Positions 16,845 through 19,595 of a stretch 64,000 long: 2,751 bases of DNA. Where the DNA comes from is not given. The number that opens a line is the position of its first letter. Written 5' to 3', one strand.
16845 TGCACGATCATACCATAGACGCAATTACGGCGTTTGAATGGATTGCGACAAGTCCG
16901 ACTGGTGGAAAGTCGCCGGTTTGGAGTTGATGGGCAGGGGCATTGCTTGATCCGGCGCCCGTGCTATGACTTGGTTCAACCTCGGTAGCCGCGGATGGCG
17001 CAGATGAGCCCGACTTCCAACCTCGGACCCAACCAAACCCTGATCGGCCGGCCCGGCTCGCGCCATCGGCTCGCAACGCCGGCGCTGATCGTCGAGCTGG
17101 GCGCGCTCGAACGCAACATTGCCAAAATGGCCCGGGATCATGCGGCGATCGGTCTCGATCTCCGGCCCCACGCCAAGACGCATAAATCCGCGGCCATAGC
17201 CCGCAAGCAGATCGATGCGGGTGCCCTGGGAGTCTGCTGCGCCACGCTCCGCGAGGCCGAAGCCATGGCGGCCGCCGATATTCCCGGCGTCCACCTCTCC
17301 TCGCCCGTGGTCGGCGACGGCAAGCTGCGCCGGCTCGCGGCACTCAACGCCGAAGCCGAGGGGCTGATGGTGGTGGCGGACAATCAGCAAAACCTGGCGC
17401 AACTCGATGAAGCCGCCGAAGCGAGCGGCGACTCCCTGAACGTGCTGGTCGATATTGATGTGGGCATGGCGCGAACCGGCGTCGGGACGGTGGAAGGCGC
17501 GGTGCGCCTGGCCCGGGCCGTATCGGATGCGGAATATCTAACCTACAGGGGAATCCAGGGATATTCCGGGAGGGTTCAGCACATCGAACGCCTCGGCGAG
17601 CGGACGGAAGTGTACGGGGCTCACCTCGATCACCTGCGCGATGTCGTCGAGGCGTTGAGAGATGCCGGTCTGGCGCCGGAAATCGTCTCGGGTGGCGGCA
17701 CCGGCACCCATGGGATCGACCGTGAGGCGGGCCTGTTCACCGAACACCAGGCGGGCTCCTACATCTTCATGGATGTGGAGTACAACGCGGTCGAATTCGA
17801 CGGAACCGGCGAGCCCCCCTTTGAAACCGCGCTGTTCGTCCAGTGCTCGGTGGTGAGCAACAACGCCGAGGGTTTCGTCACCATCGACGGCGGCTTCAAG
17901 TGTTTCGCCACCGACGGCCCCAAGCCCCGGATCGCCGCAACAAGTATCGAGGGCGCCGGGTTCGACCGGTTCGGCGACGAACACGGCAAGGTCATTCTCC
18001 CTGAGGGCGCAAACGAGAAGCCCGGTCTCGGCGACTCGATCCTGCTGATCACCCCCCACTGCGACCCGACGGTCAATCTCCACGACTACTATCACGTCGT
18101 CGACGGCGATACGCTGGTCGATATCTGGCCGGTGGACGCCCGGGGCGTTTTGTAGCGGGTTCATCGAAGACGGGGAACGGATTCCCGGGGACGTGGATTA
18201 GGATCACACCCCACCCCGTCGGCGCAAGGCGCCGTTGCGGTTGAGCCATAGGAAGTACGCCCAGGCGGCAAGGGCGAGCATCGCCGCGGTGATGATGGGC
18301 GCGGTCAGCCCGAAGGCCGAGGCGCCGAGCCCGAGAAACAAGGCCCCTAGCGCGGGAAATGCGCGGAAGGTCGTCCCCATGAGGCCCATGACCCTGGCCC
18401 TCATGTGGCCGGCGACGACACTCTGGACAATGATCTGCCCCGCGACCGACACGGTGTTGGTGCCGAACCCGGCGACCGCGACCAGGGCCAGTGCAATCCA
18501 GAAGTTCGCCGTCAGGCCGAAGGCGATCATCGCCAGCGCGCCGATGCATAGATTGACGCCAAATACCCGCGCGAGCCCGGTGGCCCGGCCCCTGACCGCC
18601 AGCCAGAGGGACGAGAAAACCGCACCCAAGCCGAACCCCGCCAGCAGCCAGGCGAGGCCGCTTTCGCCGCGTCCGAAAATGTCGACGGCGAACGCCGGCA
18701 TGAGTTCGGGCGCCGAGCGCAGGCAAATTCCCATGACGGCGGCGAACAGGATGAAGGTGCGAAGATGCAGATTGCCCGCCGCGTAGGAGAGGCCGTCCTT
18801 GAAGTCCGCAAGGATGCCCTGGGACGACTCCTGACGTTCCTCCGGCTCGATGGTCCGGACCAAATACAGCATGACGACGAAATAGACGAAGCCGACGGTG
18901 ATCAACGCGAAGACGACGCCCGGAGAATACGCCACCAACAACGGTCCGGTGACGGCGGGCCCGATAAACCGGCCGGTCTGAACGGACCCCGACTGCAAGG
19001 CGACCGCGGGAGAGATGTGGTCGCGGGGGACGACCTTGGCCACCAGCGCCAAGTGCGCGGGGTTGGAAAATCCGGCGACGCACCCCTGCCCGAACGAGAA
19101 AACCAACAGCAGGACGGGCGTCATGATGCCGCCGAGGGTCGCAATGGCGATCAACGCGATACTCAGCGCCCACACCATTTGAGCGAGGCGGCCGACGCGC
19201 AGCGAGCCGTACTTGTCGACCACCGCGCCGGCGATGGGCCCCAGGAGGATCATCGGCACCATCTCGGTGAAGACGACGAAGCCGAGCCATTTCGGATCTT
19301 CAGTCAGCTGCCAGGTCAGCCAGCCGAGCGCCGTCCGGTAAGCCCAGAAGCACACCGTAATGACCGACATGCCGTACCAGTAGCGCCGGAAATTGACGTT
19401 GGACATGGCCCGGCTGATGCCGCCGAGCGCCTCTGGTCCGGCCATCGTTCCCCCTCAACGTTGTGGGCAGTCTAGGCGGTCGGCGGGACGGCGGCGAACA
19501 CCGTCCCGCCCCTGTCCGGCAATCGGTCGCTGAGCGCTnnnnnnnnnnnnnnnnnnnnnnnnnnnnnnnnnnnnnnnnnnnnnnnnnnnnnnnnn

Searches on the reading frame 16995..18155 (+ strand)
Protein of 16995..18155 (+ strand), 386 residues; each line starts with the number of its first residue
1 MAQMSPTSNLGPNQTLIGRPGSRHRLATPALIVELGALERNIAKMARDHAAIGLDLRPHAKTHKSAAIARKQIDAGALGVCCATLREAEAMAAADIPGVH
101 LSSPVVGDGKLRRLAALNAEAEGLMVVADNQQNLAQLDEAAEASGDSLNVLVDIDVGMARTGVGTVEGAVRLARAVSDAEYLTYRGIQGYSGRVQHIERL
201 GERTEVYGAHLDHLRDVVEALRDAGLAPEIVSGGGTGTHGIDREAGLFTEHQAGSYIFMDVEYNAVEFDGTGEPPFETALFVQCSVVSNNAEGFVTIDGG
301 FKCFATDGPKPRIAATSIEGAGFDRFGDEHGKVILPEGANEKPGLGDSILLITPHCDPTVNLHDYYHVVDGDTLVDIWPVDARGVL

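Call 9: search_protein_families(library=pfam, proteins=[window:16995-18155:+], max_evalue=0.001)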
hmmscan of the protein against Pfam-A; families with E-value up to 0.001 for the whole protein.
window:16995-18155:+ (386 aa): 2 families
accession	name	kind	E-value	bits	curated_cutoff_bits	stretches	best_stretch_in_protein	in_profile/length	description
PF01168.26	Ala_racemase_N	-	2.2e-21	77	24.1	1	33-259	1-217/220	Alanine racemase, N-terminal domain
PF14031.13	D-ser_dehydrat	-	6.8e-17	62.3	22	1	279-369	1-97/97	Putative serine dehydratase domain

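Call 32: search_protein_families(library=ncbifam, proteins=[window:16995-18155:+], max_evalue=0.00001)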
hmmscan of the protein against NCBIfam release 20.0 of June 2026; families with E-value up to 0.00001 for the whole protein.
window:16995-18155:+ (386 aa): 1 family
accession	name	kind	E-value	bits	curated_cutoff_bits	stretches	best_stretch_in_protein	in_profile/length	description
NF045642.2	HdxyAspAldBhcC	equivalog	8.9e-87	291.7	690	1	24-384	25-384/387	3-hydroxy-D-aspartate aldolase BhcC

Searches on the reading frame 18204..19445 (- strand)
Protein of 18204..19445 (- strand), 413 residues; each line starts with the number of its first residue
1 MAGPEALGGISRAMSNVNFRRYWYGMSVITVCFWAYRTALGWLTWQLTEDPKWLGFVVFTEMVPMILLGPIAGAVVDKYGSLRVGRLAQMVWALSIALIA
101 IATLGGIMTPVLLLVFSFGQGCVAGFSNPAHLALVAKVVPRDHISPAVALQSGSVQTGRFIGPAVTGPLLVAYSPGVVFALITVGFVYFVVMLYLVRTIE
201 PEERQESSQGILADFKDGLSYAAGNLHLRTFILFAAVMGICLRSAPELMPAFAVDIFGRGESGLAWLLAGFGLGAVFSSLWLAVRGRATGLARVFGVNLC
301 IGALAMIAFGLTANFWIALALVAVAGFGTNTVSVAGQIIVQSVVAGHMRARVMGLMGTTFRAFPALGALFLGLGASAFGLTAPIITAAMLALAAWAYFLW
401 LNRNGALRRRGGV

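Call 9: search_protein_families(library=pfam, proteins=[window:18204-19445:-], max_evalue=0.001)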
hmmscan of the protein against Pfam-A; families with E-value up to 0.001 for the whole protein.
window:18204-19445:- (413 aa): 2 families
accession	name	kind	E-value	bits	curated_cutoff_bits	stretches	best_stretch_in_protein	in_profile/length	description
PF05977.19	MFS_3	-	3.1e-32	112.2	27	1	15-397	8-389/524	Transmembrane secretion effector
PF07690.21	MFS_1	-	3.8e-26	92.3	33.4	2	28-258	7-233/347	Major Facilitator Superfamily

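Call 32: search_protein_families(library=ncbifam, proteins=[window:18204-19445:-], max_evalue=0.00001)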
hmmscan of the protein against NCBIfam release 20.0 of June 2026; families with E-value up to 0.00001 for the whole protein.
window:18204-19445:- (413 aa): 6 families
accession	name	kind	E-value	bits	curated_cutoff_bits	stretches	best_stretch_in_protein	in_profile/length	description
TIGR00900.1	2A0121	subfamily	1.4e-41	143.1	319.6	1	37-379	19-364/364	H+ Antiporter protein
NF007792.0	PRK10489.1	equivalog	1.7e-20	73.4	324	1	39-396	39-393/419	enterobactin transporter EntS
NF012178.0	tet_MFS_V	exception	1.2e-12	47.7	640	1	27-355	20-351/409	tetracycline efflux MFS transporter Tet(V)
TIGR00880.1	2_A_01_02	superfamily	3.8e-12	46.5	131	1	66-195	12-136/141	multidrug resistance protein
NF052575.1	MFS_efflux_Tap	equivalog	1.9e-08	33.7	625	1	39-394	26-389/401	multidrug efflux MFS transporter Tap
NF000246.1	macrolide_MefC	exception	4.8e-08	32.5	870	1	51-392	42-386/407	macrolide efflux MFS transporter Mef(C)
